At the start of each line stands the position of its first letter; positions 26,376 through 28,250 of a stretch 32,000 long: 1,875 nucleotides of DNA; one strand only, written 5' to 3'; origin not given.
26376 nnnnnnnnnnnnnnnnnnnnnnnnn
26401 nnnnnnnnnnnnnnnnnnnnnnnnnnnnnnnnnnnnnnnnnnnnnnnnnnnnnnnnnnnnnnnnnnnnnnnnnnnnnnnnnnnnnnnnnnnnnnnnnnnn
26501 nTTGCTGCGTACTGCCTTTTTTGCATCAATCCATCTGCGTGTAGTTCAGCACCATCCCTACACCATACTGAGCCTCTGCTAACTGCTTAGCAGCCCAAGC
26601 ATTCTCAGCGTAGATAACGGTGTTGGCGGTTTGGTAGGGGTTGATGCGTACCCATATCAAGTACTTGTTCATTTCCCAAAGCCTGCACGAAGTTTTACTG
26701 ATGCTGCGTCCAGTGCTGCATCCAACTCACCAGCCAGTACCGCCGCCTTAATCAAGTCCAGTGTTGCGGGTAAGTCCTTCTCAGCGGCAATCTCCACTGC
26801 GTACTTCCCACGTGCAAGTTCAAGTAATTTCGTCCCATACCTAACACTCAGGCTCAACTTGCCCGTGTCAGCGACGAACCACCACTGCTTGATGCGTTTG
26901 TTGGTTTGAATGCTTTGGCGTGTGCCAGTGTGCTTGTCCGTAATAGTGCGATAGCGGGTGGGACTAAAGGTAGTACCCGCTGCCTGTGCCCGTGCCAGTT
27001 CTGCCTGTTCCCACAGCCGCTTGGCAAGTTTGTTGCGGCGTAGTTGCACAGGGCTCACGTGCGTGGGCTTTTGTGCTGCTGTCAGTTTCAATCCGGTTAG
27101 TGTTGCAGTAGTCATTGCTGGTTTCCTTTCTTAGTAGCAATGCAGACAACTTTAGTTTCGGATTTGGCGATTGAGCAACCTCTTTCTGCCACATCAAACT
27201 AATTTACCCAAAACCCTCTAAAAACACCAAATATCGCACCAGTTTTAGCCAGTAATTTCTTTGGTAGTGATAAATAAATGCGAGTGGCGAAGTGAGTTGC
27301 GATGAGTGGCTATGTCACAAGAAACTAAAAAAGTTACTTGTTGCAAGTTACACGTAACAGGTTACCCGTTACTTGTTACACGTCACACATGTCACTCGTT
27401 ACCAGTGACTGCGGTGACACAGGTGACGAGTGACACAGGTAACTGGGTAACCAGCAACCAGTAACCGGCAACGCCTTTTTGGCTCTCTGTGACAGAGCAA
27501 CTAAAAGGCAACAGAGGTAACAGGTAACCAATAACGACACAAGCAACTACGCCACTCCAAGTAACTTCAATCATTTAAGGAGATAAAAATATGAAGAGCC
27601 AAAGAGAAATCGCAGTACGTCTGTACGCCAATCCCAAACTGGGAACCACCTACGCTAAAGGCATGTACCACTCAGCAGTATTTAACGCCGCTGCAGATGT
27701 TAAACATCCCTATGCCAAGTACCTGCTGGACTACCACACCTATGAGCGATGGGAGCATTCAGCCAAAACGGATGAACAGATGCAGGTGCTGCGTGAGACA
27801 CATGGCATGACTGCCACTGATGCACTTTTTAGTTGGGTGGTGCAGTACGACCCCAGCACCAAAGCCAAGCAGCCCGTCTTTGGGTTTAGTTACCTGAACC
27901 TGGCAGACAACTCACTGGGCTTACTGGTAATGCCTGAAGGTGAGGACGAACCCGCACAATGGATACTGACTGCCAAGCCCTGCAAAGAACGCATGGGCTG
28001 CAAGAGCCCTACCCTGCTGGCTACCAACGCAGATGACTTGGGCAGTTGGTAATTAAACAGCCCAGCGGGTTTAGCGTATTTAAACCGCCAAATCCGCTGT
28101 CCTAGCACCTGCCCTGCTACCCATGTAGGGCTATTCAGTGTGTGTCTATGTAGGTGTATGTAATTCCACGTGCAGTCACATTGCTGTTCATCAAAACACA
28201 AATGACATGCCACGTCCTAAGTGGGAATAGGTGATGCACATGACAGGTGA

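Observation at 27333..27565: Strand-polar array of GTNAC pentamers with a 7-9 bp period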

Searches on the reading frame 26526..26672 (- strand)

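Call 42: search_protein_families(library=ncbifam, proteins=[window:26526-26672:-], max_evalue=0.1)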
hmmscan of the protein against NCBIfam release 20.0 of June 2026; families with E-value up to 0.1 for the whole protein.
window:26526-26672:- (48 aa): 0 families

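Call 43: search_protein_families(library=phrogs, proteins=[window:26526-26672:-], max_evalue=0.01)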
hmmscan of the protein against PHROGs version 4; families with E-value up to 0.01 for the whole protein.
window:26526-26672:- (48 aa): 1 family
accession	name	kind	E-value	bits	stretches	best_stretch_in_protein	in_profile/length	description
phrog_28551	-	unknown function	0.0014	19.5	1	4-41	4-41/50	-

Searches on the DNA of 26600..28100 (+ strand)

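Call 7: search_dna_similar(query=window:26600-28100:+, collection=ecoli_genomes, mode=near)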
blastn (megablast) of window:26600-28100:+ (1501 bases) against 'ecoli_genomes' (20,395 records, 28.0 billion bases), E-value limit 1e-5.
No match.

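Call 9: search_dna_similar(query=window:26600-28100:+, collection=plasmids, mode=distant)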
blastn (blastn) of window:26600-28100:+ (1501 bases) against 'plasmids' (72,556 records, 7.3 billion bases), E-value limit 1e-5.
No match.

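Call 35: search_rna_families(source=window, start=27100, end=27700, threshold=evalue, max_evalue=10)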
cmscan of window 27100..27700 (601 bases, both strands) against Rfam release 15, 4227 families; matches with E-value up to 10: 4.
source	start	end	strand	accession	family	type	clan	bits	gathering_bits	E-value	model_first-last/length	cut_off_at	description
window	27350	27476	-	RF03599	MIR1883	Gene; miRNA;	-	29.7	128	0.0032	1-118/118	no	MIR1883 microRNA precursor family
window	27357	27469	+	RF03599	MIR1883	Gene; miRNA;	-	19.4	128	0.87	1-118/118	no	MIR1883 microRNA precursor family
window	27100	27119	-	RF02476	GlsR7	Gene; snRNA; snoRNA; CD-box;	-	12.9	75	8.6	1-20/59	3'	Small nucleolar RNA GlsR7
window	27540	27687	+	RF01500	Afu_198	Gene; snRNA; snoRNA; CD-box;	-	12.2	40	8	1-149/149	no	A. fumigatus snoRNA Afu_198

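Call 46: search_rna_families(sources=[L073, L074, L105, L110, L082, L087, L127, L147, L129, L091, L085, L072, L124, L126, L131, L137], threshold=evalue, max_evalue=1)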
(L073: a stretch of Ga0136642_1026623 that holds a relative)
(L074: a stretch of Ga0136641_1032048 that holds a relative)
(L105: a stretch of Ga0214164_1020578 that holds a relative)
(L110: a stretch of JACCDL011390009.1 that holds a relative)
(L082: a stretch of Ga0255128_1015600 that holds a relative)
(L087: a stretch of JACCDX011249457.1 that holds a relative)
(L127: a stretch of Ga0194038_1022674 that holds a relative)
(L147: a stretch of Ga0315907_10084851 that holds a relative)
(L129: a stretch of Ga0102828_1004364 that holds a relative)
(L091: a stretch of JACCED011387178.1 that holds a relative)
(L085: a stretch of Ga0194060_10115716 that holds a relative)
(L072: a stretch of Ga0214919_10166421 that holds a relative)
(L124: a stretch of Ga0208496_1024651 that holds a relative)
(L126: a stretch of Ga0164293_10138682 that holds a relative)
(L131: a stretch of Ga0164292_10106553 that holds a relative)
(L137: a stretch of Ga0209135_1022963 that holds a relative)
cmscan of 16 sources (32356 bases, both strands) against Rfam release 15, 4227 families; matches with E-value up to 1: 4.
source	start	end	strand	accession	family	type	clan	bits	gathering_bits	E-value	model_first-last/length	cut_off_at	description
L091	358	405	+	RF01751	potC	Cis-reg;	-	27.5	44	0.15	1-70/70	no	potC RNA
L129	153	240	-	RF03578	mir-3910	Gene; miRNA;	-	27.1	95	0.19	1-82/82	no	mir-3910 microRNA precursor family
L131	1126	1174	+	RF01751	potC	Cis-reg;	-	25.8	44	0.42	1-70/70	no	potC RNA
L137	1433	1481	+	RF01751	potC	Cis-reg;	-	25.8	44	0.42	1-70/70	no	potC RNA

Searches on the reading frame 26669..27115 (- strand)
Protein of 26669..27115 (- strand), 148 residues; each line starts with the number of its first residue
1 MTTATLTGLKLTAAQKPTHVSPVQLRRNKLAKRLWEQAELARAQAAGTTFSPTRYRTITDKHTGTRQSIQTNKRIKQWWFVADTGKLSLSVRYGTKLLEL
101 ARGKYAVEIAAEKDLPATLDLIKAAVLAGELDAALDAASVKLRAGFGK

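Call 8: search_protein_families(library=pfam, proteins=[window:26669-27115:-], max_evalue=0.1)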
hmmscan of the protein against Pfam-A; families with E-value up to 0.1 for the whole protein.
window:26669-27115:- (148 aa): 1 family
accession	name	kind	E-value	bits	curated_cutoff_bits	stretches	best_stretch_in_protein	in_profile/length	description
PF20346.3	DUF6641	-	7e-10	39.5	27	1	15-133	27-141/143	Family of unknown function (DUF6641)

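Call 10: find_homologous_proteins(query=window:26669-27115:-)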
Query window:26669-27115:- (148 aa): 1674 proteins with E <= 0.001 among 1915 candidates; the best 120 are listed.
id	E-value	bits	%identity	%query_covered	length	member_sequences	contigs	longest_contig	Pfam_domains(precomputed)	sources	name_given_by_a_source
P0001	2.5e-85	301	97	100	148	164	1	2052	PF20346.3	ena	-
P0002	3.6e-84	297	97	100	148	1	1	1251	PF20346.3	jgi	-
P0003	2.4e-82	292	94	100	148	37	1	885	PF20346.3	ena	-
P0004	4.1e-82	291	46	96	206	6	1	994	PF20346.3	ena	-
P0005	7.7e-67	241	76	97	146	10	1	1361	PF20346.3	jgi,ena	jgi:hypothetical protein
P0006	5.1e-63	229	76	97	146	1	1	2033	PF20346.3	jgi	jgi:hypothetical protein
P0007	5.2e-63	229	73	97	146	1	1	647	PF20346.3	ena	-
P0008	1.1e-62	228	75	97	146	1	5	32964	PF20346.3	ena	-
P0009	1.4e-62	228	72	97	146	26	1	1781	PF20346.3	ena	-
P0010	1.7e-62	227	75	97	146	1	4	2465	PF20346.3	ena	-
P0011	1.9e-62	227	72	97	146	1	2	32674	PF20346.3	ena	-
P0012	2.6e-62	227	72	97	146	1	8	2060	PF20346.3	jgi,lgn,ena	jgi:hypothetical protein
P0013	3.0e-62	227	72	97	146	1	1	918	PF20346.3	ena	-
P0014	3.0e-62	227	72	97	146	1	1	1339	PF20346.3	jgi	-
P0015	3.3e-62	226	74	97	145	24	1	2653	PF20346.3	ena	-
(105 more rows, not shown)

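Call 13: find_related_loci(query=A1, collection=genome_contigs, flank=6000)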
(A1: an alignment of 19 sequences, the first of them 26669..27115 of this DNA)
Query A1 (148 aa) in genome_contigs; peptide patterns used: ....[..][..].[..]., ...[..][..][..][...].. (x = any residue, [..] = any of these).
86 stretches matched a pattern; 70 encode a relative of the query (tblastn E <= 1e-3); 70 distinct loci.
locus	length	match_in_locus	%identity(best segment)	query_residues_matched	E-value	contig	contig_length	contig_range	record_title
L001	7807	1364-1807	99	1-148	1e-94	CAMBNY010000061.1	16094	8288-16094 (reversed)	MAG: Comamonas sp. lk isolate MsH-30apr19-326 genome assembly, contig: MsH-30apr19-C6994, whole genome shotgun sequence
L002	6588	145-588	98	1-148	3e-93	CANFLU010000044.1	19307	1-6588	MAG: Comamonadaceae bacterium isolate Jr-11may16-229 genome assembly, contig: Jr-11may16-C4661, whole genome shotgun seq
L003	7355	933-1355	74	6-147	9e-68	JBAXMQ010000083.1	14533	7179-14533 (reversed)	MAG: Betaproteobacteria bacterium isolate ELA457 MAG457_83, whole genome shotgun sequence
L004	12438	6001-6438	71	1-146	2e-67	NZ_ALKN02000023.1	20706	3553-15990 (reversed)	Limnohabitans sp. Rim28 LimC-Rim28-C23, whole genome shotgun sequence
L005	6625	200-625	72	6-147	4e-66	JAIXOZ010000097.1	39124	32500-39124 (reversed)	MAG: Comamonadaceae bacterium isolate C1_MAG_00046 C1_MAG_00046_000000000132, whole genome shotgun sequence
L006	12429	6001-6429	70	5-147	8e-66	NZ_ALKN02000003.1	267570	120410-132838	Limnohabitans sp. Rim28 LimC-Rim28-C3, whole genome shotgun sequence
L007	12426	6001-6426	70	5-146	6e-66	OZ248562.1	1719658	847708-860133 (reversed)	Burkholderiaceae bacterium isolate RE-1 genome assembly, chromosome: RE-1-c1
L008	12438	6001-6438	69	1-146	1e-65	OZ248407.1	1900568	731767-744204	Burkholderiaceae bacterium isolate MaE-M4 genome assembly, chromosome: MaE-M4-c1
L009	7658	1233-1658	72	6-147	7e-66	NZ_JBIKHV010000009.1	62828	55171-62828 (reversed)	MAG: Limnohabitans sp. isolate ME2014-05-28_3300035212_group5_bin210 Rohwer_bin2142_scaffold_163_c1, whole genome shotgu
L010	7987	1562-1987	68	6-147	1e-64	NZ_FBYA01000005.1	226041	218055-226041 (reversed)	Limnohabitans sp. Rim47 isolate DNA_1, whole genome shotgun sequence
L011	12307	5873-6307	68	4-148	1e-63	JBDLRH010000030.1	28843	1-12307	MAG: Pseudomonadota bacterium isolate icacos_2019_sw_WHONDRS-S19S_0094_B_bin.161 scaffold_235326, whole genome shotgun s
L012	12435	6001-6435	69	4-148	1e-63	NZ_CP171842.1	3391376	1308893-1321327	Limnohabitans sp. DCL3 chromosome, complete genome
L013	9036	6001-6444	66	1-148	3e-63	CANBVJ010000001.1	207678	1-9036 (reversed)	MAG: Comamonadaceae bacterium isolate JR-MC-B-240519-59 genome assembly, contig: JR-MC-B-240519-C3, whole genome shotgun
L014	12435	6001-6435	68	4-148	2e-63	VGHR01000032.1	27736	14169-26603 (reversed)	MAG: Betaproteobacteria bacterium isolate K_Offshore_40m_m1_237 K_Offshore_40m_m1_237_Ga0194133_10002576, whole genome s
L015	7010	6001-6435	67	4-148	6e-63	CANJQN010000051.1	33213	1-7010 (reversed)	MAG: Comamonadaceae bacterium isolate RH-23may17-560 genome assembly, contig: RH-23may17-C9293, whole genome shotgun seq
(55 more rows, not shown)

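Call 42: search_protein_families(library=ncbifam, proteins=[window:26669-27115:-], max_evalue=0.1)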
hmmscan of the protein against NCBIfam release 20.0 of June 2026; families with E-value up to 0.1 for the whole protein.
window:26669-27115:- (148 aa): 0 families

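Call 43: search_protein_families(library=phrogs, proteins=[window:26669-27115:-], max_evalue=0.01)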
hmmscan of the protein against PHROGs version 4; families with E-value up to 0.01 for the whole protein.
window:26669-27115:- (148 aa): 1 family
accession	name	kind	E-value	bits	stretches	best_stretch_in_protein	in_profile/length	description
phrog_31551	-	unknown function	3e-20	73.8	1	4-139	10-146/155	-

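Call 88: predict_structure(alignment_id=A1)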
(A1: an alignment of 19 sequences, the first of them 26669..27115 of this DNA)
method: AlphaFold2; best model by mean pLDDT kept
length: 148 residues; sequences in the alignment: 19
mean_pLDDT: 71.0   pTM: 0.59
mean pLDDT of the five models: 71.0, 69.6, 59.0, 45.8, 45.7
residues with pLDDT >= 90: 0; 70-90: 92; 50-70: 33; < 50: 23
segments of 3 or more residues with pLDDT < 50: 1-15, 101-105
pLDDT, mean of each block of 10 residues (from residue 1): 41 53 83 88 86 83 83 82 72 56 51 81 81 67 55
secondary structure, 60 per line:
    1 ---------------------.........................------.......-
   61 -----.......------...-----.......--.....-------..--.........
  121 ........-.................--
elements in order: H22-46 E53-59 E66-72 E79-81 E87-93 E96-100 H112-128 H130-146

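Call 91: fold_search(model_id=the predicted structure, library=pdb)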
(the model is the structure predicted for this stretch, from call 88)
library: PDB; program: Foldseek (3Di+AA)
matches with E <= 10: 95; with E <= 0.001: 0
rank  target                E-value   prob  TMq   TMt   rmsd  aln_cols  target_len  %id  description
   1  8gqg_B                2.3e-01  0.77  0.15  0.06   8.3        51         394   29  Crystal structure of Thioloase from Pseudomonas aeruginosa PAO1 (released 2024-03-13)
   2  2wu9_A                8.4e-01  0.09  0.12  0.06  10.5        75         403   21  Crystal structure of peroxisomal KAT2 from Arabidopsis thaliana (released 2010-05-12)
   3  2wua_B                9.4e-01  0.04  0.12  0.06  14.2       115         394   21  Structure of the peroxisomal 3-ketoacyl-CoA thiolase from Sunflower (released 2010-05-12)
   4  1kfi_A                1.1e+00  0.08  0.17  0.06  14.5       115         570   10  Crystal Structure of the Exocytosis-Sensitive Phosphoprotein, pp63/Parafusin (phosphoglucomutase) from Paramecium (released 2002-01-16)
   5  2wu9_B                1.1e+00  0.10  0.12  0.05  10.5        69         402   20  Crystal structure of peroxisomal KAT2 from Arabidopsis thaliana (released 2010-05-12)
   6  6fhm_B                1.2e+00  0.04  0.13  0.11  13.7        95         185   15  Crystal structure of the F47E mutant of the lipoprotein localization factor, LolA (released 2018-07-25)
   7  2iik_B                1.3e+00  0.07  0.12  0.06  10.2        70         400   21  Crystal Structure of human peroxisomal acetyl-CoA acyl transferase 1 (ACAA1) (released 2006-10-10)
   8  2wua_A                1.4e+00  0.12  0.15  0.07   8.6        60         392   17  Structure of the peroxisomal 3-ketoacyl-CoA thiolase from Sunflower (released 2010-05-12)
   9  2c7y_A                1.9e+00  0.20  0.15  0.06   8.3        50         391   20  plant enzyme (released 2006-05-18)
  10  9rmw_E                1.9e+00  0.06  0.20  0.16  19.1       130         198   12  GluA4 in complex with TARP-2, open state, structure of TMD/LBD domains (released 2025-09-24)
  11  7bin_V                2.4e+00  0.06  0.19  0.21  16.9       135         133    8  Salmonella export gate and rod refined in focussed C1 map (released 2021-05-05)
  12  6xby_H                2.6e+00  0.03  0.15  0.11  19.1       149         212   17  Cryo-EM structure of V-ATPase from bovine brain, state 2 (released 2020-08-19)
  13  9g9k_D                2.9e+00  0.21  0.15  0.12   5.0        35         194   11  CryoEM structure of Enterococcus italicus Csm-crRNA-CTR2 complex (4.3) bound to AMPNPP (released 2025-01-29)
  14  9rn4_E                2.9e+00  0.06  0.20  0.17  18.9       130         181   10  GluA4 in complex with TARP-2, desensitized state, structure of TMD/LBD domains (released 2025-09-24)
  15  9g9j_D                3.1e+00  0.18  0.15  0.11   5.1        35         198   11  CryoEM structure of Enterococcus italicus Csm-crRNA complex bound to pNppA3 and AMPNPP (released 2025-01-29)
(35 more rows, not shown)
